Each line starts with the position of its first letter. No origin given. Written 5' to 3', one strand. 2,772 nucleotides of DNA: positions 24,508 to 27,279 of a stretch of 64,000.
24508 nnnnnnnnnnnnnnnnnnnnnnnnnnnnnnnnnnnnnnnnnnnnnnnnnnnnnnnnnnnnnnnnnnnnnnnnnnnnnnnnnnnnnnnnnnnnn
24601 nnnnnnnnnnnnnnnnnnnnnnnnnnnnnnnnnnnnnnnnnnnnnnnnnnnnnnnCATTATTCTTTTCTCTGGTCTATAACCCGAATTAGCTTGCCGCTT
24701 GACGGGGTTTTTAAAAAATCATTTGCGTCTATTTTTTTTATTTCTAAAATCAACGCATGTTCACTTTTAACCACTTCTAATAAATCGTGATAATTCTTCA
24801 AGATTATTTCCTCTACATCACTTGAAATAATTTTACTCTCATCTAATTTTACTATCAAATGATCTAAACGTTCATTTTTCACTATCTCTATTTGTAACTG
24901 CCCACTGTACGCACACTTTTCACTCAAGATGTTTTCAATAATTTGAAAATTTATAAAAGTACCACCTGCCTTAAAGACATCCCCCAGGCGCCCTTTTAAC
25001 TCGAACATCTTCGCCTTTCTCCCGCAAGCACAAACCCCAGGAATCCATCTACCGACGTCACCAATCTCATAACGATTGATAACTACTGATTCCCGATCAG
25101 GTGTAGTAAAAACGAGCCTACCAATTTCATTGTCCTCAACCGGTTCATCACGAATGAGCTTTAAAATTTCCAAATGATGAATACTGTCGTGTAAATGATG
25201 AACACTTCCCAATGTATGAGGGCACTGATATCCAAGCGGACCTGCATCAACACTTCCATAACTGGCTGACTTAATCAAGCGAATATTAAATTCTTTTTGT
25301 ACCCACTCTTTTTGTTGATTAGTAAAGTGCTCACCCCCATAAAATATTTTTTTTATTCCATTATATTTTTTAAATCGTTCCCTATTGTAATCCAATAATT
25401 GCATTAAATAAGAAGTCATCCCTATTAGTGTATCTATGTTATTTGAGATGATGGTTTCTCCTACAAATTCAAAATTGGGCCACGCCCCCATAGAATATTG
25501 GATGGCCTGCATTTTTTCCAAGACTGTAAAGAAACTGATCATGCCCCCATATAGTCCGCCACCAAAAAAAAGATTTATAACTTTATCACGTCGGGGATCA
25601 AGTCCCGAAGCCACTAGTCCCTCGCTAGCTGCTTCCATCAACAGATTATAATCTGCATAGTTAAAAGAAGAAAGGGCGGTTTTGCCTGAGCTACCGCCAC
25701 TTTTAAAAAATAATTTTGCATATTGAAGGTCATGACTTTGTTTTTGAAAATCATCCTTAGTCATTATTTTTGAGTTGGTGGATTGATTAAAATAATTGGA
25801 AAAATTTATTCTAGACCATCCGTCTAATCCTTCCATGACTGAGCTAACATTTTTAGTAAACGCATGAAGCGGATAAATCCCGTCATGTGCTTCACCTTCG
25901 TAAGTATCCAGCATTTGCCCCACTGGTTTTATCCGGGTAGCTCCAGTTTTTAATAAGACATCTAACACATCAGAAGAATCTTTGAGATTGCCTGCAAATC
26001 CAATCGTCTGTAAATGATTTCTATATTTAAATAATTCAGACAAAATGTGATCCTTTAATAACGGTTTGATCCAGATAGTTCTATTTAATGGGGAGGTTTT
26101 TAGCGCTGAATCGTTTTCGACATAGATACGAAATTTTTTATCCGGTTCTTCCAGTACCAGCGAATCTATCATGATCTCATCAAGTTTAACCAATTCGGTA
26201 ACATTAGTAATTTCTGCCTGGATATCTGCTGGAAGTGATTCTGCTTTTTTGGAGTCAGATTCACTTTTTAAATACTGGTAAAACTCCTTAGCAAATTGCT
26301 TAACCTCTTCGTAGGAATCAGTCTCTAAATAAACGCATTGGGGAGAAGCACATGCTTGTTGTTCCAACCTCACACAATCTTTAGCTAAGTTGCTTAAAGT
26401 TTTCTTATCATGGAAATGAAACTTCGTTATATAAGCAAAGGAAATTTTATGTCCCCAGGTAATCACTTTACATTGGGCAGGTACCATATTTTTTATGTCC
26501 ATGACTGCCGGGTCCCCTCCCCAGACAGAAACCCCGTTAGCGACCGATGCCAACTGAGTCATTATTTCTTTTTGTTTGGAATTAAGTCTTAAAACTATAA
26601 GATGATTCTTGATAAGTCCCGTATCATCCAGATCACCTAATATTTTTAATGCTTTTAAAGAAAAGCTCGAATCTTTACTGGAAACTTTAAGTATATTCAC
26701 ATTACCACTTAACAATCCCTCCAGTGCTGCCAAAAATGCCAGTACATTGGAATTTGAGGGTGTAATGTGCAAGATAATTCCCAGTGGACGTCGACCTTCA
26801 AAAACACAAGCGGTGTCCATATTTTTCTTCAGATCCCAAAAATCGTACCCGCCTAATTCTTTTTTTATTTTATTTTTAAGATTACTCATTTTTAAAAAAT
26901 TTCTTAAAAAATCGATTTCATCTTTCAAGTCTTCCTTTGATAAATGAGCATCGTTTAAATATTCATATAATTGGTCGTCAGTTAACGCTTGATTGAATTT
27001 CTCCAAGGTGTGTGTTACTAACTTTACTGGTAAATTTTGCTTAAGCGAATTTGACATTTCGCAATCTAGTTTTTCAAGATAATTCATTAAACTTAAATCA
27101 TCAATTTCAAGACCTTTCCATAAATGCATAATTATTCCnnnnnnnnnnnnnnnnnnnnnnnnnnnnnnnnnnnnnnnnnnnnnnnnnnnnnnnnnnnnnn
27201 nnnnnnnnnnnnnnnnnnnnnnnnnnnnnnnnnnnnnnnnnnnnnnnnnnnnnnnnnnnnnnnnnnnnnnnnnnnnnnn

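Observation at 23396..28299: Orphan LuxE/LuxC-like acyl activation and reduction operon with three adenylate-forming modules and no luciferase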

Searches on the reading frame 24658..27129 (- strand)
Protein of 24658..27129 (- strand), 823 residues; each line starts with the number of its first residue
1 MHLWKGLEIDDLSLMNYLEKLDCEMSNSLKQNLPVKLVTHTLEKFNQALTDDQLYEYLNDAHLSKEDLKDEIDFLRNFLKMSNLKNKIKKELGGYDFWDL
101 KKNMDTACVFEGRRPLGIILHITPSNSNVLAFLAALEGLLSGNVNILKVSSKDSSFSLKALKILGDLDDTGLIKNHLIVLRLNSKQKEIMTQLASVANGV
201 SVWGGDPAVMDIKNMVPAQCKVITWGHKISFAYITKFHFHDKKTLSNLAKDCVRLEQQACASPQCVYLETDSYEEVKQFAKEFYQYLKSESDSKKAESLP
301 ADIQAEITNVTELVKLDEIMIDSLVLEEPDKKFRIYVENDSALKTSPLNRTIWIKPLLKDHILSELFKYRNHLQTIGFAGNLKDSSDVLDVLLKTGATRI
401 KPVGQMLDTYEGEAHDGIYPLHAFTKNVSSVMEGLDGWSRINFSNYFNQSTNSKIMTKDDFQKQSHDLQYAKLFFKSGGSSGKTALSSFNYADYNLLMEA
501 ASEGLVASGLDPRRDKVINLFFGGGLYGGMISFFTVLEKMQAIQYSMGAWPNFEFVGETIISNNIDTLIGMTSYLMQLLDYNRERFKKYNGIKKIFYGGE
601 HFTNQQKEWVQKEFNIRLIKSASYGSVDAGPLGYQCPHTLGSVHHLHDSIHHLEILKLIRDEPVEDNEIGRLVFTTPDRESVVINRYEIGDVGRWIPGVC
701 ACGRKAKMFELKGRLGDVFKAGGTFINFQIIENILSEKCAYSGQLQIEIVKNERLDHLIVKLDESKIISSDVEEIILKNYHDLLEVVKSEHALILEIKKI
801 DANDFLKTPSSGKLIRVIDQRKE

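Call 4: search_protein_families(library=pfam, proteins=[window:24658-27129:-], max_evalue=0.01)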
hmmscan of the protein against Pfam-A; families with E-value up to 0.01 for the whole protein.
window:24658-27129:- (823 aa): 2 families
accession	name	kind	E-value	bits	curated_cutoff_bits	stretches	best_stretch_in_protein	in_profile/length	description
PF05893.19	LuxC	-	7.2e-75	252.8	21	1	33-425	4-399/401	Acyl-CoA reductase (LuxC)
PF00171.27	Aldedh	-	1.3e-06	27.7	23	1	63-301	85-311/461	Aldehyde dehydrogenase family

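Call 5: search_protein_families(library=ncbifam, proteins=[window:24658-27129:-], max_evalue=0.01)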
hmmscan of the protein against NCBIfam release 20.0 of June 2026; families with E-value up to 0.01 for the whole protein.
window:24658-27129:- (823 aa): 8 families
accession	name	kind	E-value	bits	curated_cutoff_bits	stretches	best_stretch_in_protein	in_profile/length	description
NF041878.1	paak_haloarch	equivalog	1.3e-22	80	700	1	472-821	83-427/427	phenylacetate--CoA ligase PaaK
TIGR02155.1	PA_CoA_ligase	equivalog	1.2e-20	73.5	646.3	1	475-821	81-422/422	phenylacetate--CoA ligase PaaK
NF045666.1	DVU1553_fam_AMP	equivalog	2.5e-19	69.5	300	1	535-714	153-330/331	DVU_1553 family AMP-dependent CoA ligase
NF052251.1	LCFA_red_LuxC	equivalog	7.9e-19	67.5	750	1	82-429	110-446/478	long-chain-fatty-acyl-CoA reductase LuxC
NF053551.1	FlxY_rubin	equivalog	3.3e-18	65.6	520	1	557-821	161-424/424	flexirubin biosynthesis putative acyl-CoA ligase FlxY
NF041217.1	BagE_FevW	exception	6.5e-09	35.2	800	1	589-763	191-357/424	bagremycin/ferroverdin synthetase BagE/FevW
TIGR03335.1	F390_ftsA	equivalog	6.9e-08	31.6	458.7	1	458-706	75-320/445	coenzyme F390 synthetase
NF040869.1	G3PDH_Arch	equivalog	0.0018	17.1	780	1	90-281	133-319/502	NADP-dependent glyceraldehyde-3-phosphate dehydrogenase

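Call 6: find_homologous_proteins(query=window:24658-27129:-, max_evalue=0.00001)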
Query window:24658-27129:- (823 aa): 299 proteins with E <= 0.00001 among 8000 candidates; the best 120 are listed.
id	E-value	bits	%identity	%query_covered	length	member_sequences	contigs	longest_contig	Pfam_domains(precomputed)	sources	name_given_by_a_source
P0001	0.0e+0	1678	90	100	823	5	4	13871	PF05893.20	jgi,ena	-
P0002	5.1e-239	814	48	100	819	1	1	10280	PF05893.20,PF00171.28,PF00501.35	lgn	-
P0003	2.6e-232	792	47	100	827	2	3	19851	PF05893.20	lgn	-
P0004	3.0e-232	791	46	100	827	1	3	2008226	PF05893.20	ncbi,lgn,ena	-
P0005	2.0e-229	782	46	100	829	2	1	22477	PF05893.20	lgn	-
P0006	2.5e-228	778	46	100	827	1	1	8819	PF05893.20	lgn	-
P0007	9.5e-228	776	47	100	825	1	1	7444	PF05893.20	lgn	-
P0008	1.7e-227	776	45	100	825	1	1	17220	PF05893.20,PF00501.35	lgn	-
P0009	9.8e-227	773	44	100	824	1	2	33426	PF05893.20,PF00501.35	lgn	-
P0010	1.5e-226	772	47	100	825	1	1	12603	PF05893.20,PF00501.35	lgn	-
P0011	8.4e-226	770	46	98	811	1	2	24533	PF05893.20,PF00501.35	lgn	-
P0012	2.9e-225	768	44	100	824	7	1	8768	PF05893.20,PF00171.28,PF00501.35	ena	-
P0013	1.3e-223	763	47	100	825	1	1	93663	PF05893.20,PF00501.35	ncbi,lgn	-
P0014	3.9e-223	761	44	100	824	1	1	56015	PF05893.20,PF00171.28,PF00501.35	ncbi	-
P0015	1.5e-221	756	46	100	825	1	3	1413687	PF05893.20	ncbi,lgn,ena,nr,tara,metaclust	ncbi:MAG: hypothetical protein CME70_10260 [Halobacteriovorax sp.]|nr:hypothetical protein [Halobact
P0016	5.9e-220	751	45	96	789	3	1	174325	PF05893.20,PF00501.35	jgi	jgi:phenylacetate-coenzyme A ligase PaaK-like adenylate-forming protein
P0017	3.1e-214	732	44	100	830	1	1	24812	PF05893.20,PF14535.13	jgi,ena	-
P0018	4.2e-211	721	44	100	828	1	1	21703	PF05893.20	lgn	-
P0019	5.7e-207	708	42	100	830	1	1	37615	PF05893.20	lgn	-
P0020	1.5e-198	680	40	100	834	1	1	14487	PF05893.20,PF00501.35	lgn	-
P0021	1.8e-198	680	41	100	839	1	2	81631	PF05893.20,PF00501.35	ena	-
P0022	2.3e-198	679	40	100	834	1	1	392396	PF05893.20,PF00501.35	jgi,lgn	jgi:phenylacetate-coenzyme A ligase PaaK-like adenylate-forming protein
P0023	5.1e-197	675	45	91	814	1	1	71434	PF05893.20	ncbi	-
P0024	5.4e-197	675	41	96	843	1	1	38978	PF05893.20,PF00501.35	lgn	-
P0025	2.0e-196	673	40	100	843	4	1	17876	PF05893.20,PF00501.35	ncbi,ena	-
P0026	3.9e-196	672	42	92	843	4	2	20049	PF05893.20,PF00501.35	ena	-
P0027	6.0e-196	671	39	100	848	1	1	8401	PF05893.20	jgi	jgi:phenylacetate-coenzyme A ligase PaaK-like adenylate-forming protein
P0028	8.4e-196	671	39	100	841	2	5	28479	PF05893.20,PF00171.28,PF00501.35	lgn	-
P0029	9.4e-196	671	40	100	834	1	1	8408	PF05893.20,PF00501.35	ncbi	-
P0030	1.5e-195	670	42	100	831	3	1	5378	PF05893.20,PF00501.35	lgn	-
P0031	1.7e-195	670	44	98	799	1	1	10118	PF05893.20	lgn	-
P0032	1.8e-195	670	39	100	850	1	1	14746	PF05893.20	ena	-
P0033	4.1e-195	669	40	100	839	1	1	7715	PF05893.20,PF00501.35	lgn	-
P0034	1.1e-194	667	40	100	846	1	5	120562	PF05893.20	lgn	-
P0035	1.5e-194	667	41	100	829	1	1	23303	PF05893.20,PF00501.35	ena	-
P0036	2.3e-194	666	40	100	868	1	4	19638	PF05893.20,PF00501.35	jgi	jgi:phenylacetate-coenzyme A ligase PaaK-like adenylate-forming protein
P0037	2.7e-194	666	43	99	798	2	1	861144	PF05893.20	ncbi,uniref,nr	ncbi:acyl-CoA reductase [Halobacteriovorax sp. JY17]|uniref:acyl-CoA reductase n=1 Tax=Halobacteriov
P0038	2.8e-194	666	39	100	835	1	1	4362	PF05893.20,PF00501.35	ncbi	-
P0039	3.6e-194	665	41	100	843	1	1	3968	PF05893.20,PF00501.35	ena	-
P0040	4.1e-194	665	40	100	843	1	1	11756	PF05893.20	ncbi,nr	ncbi:MAG: acyl-CoA reductase [Bacteriovorax sp.]|nr:acyl-CoA reductase [Bacteriovorax sp.]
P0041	5.4e-194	665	43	98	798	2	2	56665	PF05893.20,PF00501.35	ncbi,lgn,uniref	ncbi:acyl-CoA reductase [Halobacteriovorax sp.]|uniref:acyl-CoA reductase n=1 Tax=Halobacteriovorax 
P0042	7.6e-194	664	42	98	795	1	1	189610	PF05893.20,PF00501.35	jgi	jgi:phenylacetate-coenzyme A ligase PaaK-like adenylate-forming protein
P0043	1.8e-193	663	39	100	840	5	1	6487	PF05893.20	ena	-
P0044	2.2e-193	663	40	100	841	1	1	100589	PF05893.20,PF00501.35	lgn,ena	-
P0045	2.3e-193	663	42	94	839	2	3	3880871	PF05893.20,PF00501.35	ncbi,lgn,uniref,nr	ncbi:hypothetical protein DOM21_04010 [Bacteriovorax stolpii]|uniref:long-chain-fatty-acyl-CoA reduc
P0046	3.7e-193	662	40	100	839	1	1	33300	PF05893.20,PF00501.35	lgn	-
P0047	3.7e-193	662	43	90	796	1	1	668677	PF05893.20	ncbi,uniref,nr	ncbi:acyl-CoA reductase [Halobacteriovorax sp. HLS]|uniref:acyl-CoA reductase n=1 Tax=Halobacteriovo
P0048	7.0e-193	661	40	100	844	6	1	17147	PF05893.20,PF00501.35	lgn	-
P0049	9.8e-193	661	43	92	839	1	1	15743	PF05893.20,PF00501.35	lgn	-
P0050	1.0e-192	661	41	100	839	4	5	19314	PF05893.20,PF00501.35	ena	-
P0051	1.3e-192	660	40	100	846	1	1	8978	PF05893.20,PF00501.35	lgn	-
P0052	1.5e-192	660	39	100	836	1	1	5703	PF05893.20,PF00501.35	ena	-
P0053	2.0e-192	660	41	93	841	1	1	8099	PF05893.20,PF00501.35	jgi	jgi:phenylacetate-coenzyme A ligase PaaK-like adenylate-forming protein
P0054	2.8e-192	659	41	92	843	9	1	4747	PF05893.20,PF00501.35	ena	-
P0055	3.4e-192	659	40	100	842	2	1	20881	PF05893.20,PF00501.35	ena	-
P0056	4.8e-192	658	42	92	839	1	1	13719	PF05893.20,PF00501.35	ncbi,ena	-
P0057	5.3e-192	658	40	100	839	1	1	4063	PF05893.20,PF00501.35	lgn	-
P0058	1.2e-191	657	42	97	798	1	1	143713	PF05893.20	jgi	jgi:phenylacetate-coenzyme A ligase PaaK-like adenylate-forming protein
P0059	2.0e-191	656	42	93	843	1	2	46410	PF05893.20,PF00501.35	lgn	-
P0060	3.2e-191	656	43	92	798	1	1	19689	PF05893.20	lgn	-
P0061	3.2e-191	656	40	100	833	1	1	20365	PF05893.20,PF00501.35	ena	-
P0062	3.3e-191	656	41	94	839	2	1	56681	PF05893.20,PF00501.35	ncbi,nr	ncbi:MAG: hypothetical protein H7177_15240 [Rhizobacter sp.]|nr:hypothetical protein [Bacteriovorax 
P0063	4.8e-191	655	41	100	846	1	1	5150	PF05893.20,PF00501.35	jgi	jgi:phenylacetate-coenzyme A ligase PaaK-like adenylate-forming protein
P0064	5.7e-191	655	41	92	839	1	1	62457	PF05893.20,PF00501.35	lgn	-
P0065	6.4e-191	655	40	100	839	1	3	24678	PF05893.20,PF00501.35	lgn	-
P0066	6.6e-191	655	40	100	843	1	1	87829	PF05893.20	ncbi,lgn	-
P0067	7.2e-191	654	40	100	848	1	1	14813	PF05893.20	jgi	-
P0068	7.5e-191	654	40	95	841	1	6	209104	PF05893.20,PF00501.35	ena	-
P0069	7.6e-191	654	40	100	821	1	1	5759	PF05893.20,PF00501.35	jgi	jgi:phenylacetate-coenzyme A ligase PaaK-like adenylate-forming protein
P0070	1.4e-190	654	39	100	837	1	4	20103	PF05893.20,PF00501.35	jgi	jgi:phenylacetate-coenzyme A ligase PaaK-like adenylate-forming protein/acyl-CoA reductase-like NAD-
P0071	1.6e-190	653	41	92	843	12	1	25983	PF05893.20,PF00501.35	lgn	-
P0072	2.2e-190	653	40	100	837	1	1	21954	PF05893.20,PF00501.35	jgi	jgi:phenylacetate-coenzyme A ligase PaaK-like adenylate-forming protein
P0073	2.3e-190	653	41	92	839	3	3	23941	PF05893.20,PF00501.35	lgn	-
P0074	4.3e-190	652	40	100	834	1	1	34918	PF05893.20,PF00501.35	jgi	jgi:phenylacetate-coenzyme A ligase PaaK-like adenylate-forming protein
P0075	5.9e-190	651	40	92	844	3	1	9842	PF05893.20,PF00501.35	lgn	-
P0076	6.2e-190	651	39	100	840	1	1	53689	PF05893.20,PF00501.35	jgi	jgi:phenylacetate-coenzyme A ligase PaaK-like adenylate-forming protein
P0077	7.0e-190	651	40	100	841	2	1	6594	PF05893.20,PF00171.28,PF00501.35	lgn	-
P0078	9.7e-190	651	39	100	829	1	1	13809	PF05893.20,PF00501.35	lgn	-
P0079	9.8e-190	651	39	100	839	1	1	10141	PF05893.20,PF00501.35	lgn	-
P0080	1.5e-189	650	41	92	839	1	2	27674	PF05893.20,PF00501.35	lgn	-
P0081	1.6e-189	650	39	100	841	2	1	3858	PF05893.20,PF00501.35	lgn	-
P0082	3.3e-189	649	41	100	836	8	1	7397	PF05893.20,PF00501.35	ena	-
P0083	4.0e-189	649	40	100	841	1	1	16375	PF05893.20,PF00501.35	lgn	-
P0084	4.1e-189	649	39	100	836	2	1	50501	PF05893.20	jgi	-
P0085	4.3e-189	649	40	100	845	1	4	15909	PF05893.20,PF00501.35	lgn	-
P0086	6.0e-189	648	41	92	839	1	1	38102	PF05893.20,PF00501.35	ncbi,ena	-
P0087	8.6e-189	648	39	100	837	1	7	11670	PF05893.20,PF00501.35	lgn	-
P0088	1.5e-188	647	41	94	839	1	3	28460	PF05893.20,PF00501.35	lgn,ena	-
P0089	1.5e-188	647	41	94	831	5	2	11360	PF05893.20,PF00171.28,PF00501.35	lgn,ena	-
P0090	1.6e-188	647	40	100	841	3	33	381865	PF05893.20,PF00501.35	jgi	jgi:phenylacetate-coenzyme A ligase PaaK-like adenylate-forming protein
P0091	2.0e-188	646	39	100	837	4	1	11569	PF05893.20,PF00501.35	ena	-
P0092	2.6e-188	646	40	92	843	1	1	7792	PF05893.20,PF00501.35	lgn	-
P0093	3.1e-188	646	40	100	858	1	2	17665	PF05893.20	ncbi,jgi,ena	jgi:phenylacetate-coenzyme A ligase PaaK-like adenylate-forming protein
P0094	6.3e-188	645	40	94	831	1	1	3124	PF05893.20,PF00501.35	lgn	-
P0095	6.8e-188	645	39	100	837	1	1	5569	PF05893.20,PF00501.35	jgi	jgi:phenylacetate-coenzyme A ligase PaaK-like adenylate-forming protein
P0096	9.9e-188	644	40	100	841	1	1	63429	PF05893.20,PF00501.35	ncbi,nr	ncbi:MAG: hypothetical protein H7281_03780 [Bacteriovorax sp.]|nr:hypothetical protein [Bacteriovora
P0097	1.1e-187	644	39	100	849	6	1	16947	PF05893.20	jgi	jgi:phenylacetate-coenzyme A ligase PaaK-like adenylate-forming protein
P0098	1.3e-187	644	39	100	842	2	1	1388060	PF05893.20,PF00501.35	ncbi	-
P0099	1.3e-187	644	39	100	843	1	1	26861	PF05893.20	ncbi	-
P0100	1.3e-187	644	39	100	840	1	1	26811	PF05893.20,PF00501.35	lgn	-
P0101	1.7e-187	643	39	100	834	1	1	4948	PF05893.20,PF00501.35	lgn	-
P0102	1.7e-187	643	39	100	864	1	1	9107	PF05893.20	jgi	jgi:phenylacetate-coenzyme A ligase PaaK-like adenylate-forming protein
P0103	2.0e-187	643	41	94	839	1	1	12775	PF05893.20,PF00501.35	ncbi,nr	ncbi:MAG: hypothetical protein H7336_09425 [Bacteriovorax sp.]|nr:hypothetical protein [Bacteriovora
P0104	5.9e-187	642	39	100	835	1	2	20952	PF05893.20,PF00501.35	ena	-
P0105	6.1e-187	641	40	97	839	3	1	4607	PF05893.20,PF00501.35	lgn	-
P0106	6.5e-187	641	39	100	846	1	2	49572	PF05893.20,PF00501.35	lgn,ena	-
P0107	8.2e-187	641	40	100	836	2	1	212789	PF05893.20,PF00501.35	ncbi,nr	ncbi:acyl-CoA reductase [Longimycelium tulufanense]|nr:acyl-CoA reductase [Longimycelium tulufanense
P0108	1.1e-186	641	39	100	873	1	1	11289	PF05893.20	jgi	jgi:phenylacetate-coenzyme A ligase PaaK-like adenylate-forming protein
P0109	3.3e-186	639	40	100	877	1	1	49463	PF05893.20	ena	-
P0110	7.3e-186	638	39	100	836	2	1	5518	PF05893.20,PF00501.35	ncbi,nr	ncbi:MAG: acyl-CoA reductase [Smithellaceae bacterium]|nr:acyl-CoA reductase [Smithellaceae bacteriu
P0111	7.9e-186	638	40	100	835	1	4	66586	PF05893.20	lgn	-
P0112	9.9e-186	637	39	98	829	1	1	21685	PF05893.20,PF00501.35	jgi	jgi:phenylacetate-coenzyme A ligase PaaK-like adenylate-forming protein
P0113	1.4e-185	637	40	100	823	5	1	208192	PF05893.20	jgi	jgi:phenylacetate-coenzyme A ligase PaaK-like adenylate-forming protein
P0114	2.2e-185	636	39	100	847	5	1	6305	PF05893.20,PF00501.35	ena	-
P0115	3.8e-185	636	39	100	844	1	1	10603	PF05893.20,PF00501.35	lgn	-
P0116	4.4e-185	635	37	100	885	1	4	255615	PF05893.20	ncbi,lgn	-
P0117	6.6e-185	635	40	100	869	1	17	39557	PF05893.20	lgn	-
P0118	7.9e-185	635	43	91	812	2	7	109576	PF05893.20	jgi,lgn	jgi:phenylacetate-coenzyme A ligase PaaK-like adenylate-forming protein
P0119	1.0e-184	634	39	100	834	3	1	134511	PF05893.20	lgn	-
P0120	1.2e-184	634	38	100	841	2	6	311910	PF05893.20,PF00501.35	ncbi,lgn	-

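Call 8: find_encoding_contigs(protein=P0045, flank=8000, max_places=2)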
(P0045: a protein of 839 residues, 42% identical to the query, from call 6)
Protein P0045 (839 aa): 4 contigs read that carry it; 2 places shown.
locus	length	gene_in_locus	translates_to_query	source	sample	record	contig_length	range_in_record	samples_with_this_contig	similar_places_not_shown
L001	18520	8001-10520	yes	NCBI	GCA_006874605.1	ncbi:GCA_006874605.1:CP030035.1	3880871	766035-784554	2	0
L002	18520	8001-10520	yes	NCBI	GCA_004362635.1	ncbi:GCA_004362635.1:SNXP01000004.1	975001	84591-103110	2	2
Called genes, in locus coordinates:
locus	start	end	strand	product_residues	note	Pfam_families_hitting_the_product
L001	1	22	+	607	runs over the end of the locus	-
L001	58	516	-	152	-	-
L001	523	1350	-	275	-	PF01522:Polysacc_deac_1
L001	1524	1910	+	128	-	-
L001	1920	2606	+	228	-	PF13649:Methyltransf_25 (faint), PF10294:Methyltransf_16, PF13489:Methyltransf_23, PF13847:Methyltransf_31 (weak)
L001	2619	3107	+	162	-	-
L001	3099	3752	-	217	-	PF00557:Peptidase_M24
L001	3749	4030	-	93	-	-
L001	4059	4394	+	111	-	-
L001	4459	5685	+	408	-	PF05977:MFS_3 (weak), PF07690:MFS_1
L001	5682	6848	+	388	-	PF00583:Acetyltransf_1 (faint)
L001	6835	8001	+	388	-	PF04443:LuxE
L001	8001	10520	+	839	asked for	PF05893:LuxC, PF00501:AMP-binding (weak)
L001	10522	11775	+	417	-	PF00501:AMP-binding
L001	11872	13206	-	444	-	PF13167:GTP-bdg_N, PF16360:GTP-bdg_M, PF03193:RsgA_GTPase (faint), PF01926:MMR_HSR1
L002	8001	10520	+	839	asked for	PF05893:LuxC, PF00501:AMP-binding (weak)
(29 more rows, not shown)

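Call 9: find_encoding_contigs(protein=P0107, flank=8000, max_places=2)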
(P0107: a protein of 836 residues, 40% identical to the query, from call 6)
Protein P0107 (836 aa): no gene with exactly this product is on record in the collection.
